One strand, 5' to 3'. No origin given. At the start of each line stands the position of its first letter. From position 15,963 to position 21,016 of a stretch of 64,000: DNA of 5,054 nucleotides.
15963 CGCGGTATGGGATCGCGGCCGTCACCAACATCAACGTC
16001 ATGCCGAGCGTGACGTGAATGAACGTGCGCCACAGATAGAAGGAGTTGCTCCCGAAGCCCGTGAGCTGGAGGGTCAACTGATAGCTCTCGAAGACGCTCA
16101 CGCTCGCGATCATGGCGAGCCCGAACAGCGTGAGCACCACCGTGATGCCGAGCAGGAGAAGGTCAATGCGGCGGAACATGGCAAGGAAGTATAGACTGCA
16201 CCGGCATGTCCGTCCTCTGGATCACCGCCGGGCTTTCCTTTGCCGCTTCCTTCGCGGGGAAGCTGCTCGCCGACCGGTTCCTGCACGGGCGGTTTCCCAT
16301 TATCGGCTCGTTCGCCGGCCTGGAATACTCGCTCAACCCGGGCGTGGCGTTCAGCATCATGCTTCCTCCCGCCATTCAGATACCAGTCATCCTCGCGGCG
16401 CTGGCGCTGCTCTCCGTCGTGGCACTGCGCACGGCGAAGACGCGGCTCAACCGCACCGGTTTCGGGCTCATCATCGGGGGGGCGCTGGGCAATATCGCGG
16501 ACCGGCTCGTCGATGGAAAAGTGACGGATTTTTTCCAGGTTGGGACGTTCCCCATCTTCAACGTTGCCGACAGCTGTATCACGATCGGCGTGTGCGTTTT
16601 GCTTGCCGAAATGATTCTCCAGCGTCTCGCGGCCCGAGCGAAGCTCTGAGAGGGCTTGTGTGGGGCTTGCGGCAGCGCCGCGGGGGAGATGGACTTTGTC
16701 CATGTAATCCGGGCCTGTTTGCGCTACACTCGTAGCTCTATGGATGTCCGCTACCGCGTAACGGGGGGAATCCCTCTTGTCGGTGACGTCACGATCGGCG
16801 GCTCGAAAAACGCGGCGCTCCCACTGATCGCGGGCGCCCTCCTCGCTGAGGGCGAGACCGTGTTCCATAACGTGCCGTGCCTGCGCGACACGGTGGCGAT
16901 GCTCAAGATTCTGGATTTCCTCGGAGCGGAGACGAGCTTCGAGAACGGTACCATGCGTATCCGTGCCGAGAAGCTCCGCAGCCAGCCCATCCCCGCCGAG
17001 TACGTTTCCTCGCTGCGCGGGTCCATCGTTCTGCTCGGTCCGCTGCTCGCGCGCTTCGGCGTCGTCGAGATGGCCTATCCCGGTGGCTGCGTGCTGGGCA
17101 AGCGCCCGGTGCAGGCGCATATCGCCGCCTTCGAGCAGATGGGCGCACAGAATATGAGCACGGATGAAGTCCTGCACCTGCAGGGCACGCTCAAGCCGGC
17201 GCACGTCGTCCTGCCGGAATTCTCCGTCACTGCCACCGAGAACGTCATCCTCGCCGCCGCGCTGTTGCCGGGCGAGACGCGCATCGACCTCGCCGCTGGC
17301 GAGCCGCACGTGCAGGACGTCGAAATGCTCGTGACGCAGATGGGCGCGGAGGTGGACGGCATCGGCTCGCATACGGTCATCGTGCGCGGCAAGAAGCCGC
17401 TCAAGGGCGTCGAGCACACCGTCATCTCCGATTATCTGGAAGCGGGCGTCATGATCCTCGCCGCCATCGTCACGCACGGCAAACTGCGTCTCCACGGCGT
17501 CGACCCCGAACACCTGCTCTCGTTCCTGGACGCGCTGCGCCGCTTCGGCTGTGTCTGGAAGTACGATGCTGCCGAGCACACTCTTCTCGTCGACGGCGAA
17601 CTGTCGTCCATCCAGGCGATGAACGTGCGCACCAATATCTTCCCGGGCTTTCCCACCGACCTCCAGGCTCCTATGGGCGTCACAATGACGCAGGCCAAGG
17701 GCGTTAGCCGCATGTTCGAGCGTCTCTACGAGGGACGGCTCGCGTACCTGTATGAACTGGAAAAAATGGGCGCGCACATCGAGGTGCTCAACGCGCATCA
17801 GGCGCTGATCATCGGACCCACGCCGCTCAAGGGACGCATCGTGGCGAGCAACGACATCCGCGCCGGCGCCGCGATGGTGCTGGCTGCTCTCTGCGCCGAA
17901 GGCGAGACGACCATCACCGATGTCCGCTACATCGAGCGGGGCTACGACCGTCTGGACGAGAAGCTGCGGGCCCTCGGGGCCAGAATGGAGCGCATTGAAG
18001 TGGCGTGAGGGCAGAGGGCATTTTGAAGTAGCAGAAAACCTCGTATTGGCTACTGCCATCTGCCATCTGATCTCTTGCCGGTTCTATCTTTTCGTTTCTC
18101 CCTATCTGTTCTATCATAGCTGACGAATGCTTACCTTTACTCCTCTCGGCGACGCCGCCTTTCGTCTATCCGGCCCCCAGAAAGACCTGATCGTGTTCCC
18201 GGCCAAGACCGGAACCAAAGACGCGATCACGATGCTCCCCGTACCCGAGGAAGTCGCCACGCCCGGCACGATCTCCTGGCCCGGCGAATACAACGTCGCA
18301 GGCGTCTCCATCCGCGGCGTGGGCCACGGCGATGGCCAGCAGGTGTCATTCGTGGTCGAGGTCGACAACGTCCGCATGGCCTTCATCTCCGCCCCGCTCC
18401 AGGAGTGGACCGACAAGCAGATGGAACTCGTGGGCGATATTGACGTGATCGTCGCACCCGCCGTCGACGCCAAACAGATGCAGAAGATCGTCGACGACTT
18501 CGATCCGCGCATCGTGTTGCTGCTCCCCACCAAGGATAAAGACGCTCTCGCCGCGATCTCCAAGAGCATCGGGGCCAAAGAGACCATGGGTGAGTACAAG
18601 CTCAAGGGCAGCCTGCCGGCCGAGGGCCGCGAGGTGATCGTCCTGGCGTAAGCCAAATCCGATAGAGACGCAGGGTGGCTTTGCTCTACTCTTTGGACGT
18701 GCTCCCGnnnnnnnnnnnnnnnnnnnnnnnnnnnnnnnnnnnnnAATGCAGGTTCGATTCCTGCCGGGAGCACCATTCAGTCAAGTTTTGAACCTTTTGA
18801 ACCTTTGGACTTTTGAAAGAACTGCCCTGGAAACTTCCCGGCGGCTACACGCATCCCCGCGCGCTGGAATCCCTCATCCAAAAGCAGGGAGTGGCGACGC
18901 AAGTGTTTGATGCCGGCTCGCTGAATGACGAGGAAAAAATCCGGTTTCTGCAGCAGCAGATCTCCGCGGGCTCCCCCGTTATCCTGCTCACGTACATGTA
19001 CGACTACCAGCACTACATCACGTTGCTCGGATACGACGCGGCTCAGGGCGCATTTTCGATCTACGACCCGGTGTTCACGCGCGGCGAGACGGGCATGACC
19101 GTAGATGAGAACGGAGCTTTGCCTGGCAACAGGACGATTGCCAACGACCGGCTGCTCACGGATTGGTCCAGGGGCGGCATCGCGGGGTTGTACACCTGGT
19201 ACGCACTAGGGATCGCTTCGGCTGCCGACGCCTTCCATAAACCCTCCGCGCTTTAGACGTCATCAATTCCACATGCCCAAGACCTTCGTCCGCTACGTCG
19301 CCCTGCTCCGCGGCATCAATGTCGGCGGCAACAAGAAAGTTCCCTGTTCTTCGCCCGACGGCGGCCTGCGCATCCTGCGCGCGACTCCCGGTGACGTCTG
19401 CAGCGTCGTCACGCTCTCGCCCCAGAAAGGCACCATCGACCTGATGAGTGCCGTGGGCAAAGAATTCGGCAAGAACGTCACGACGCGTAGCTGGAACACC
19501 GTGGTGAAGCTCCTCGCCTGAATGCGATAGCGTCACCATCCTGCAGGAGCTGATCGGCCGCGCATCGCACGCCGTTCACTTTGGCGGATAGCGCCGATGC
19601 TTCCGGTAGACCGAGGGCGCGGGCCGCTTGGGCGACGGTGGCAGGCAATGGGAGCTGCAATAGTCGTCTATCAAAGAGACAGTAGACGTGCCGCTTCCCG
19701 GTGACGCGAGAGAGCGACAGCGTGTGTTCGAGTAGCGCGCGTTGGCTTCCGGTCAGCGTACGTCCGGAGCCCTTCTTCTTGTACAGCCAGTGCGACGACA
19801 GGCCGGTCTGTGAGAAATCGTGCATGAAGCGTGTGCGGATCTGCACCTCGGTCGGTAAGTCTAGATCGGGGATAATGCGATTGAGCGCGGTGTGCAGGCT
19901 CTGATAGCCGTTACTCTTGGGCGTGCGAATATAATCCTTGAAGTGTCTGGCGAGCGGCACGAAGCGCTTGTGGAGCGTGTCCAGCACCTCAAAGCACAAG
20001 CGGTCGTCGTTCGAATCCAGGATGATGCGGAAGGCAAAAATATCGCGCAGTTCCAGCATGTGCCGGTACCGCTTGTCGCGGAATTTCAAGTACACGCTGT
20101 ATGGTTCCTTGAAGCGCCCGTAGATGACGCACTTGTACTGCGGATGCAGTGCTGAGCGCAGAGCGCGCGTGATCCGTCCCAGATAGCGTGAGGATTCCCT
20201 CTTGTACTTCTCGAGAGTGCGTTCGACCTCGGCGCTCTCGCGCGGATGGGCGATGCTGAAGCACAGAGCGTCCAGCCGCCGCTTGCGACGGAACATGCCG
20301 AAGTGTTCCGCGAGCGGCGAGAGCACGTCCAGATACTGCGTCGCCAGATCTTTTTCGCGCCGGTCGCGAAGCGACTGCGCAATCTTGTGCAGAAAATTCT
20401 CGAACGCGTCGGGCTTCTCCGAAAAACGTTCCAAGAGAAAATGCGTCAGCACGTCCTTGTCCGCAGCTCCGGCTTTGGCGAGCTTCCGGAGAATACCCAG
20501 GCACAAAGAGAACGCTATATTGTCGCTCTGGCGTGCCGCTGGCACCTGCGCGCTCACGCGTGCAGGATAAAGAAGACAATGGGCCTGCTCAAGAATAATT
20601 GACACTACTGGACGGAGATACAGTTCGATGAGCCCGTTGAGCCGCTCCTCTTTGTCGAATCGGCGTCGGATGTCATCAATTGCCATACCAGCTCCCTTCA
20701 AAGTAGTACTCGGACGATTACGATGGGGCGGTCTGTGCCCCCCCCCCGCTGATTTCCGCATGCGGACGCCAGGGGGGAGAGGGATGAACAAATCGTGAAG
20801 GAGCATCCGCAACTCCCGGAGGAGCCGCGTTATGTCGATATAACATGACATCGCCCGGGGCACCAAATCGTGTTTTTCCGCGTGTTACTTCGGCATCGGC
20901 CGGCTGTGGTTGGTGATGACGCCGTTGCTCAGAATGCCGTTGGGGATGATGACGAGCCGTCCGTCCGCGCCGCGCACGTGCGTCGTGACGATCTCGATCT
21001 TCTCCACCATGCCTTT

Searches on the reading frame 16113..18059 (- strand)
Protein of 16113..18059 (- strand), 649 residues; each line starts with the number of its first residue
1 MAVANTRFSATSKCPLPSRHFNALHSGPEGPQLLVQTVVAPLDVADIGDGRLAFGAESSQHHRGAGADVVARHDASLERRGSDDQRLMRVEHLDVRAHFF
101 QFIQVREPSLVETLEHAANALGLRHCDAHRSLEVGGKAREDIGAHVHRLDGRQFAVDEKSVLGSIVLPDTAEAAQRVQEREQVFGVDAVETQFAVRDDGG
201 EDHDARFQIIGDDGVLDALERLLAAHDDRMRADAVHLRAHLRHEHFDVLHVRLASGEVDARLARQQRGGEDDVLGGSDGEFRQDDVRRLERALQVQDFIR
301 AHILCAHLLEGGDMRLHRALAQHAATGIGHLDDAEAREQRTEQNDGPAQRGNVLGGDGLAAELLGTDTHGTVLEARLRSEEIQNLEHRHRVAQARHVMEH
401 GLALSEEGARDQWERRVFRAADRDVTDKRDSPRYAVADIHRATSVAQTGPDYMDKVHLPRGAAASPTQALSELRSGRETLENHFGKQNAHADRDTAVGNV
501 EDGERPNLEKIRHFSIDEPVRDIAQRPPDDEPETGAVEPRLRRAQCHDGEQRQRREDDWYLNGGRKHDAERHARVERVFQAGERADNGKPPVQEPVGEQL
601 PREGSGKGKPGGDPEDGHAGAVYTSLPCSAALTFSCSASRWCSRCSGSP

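Call 54: find_encoding_contigs(protein=window:16113-18059:-, flank=10000, max_places=1)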
Protein window:16113-18059:- (649 aa): no gene with exactly this product is on record in the collection.

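Call 86: search_protein_families(library=pfam, proteins=[window:16113-18059:-], max_evalue=0.00001)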
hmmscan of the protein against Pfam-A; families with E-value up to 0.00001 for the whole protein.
window:16113-18059:- (649 aa): 0 families

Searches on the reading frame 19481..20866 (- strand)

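Call 86: search_protein_families(library=pfam, proteins=[window:19481-20866:-], max_evalue=0.00001)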
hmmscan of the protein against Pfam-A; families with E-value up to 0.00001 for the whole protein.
window:19481-20866:- (462 aa): 1 family
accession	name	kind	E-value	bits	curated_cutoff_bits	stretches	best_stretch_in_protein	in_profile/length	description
PF04607.23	RelA_SpoT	-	2.2e-29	102.4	27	1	250-366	1-112/113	Region found in RelA / SpoT proteins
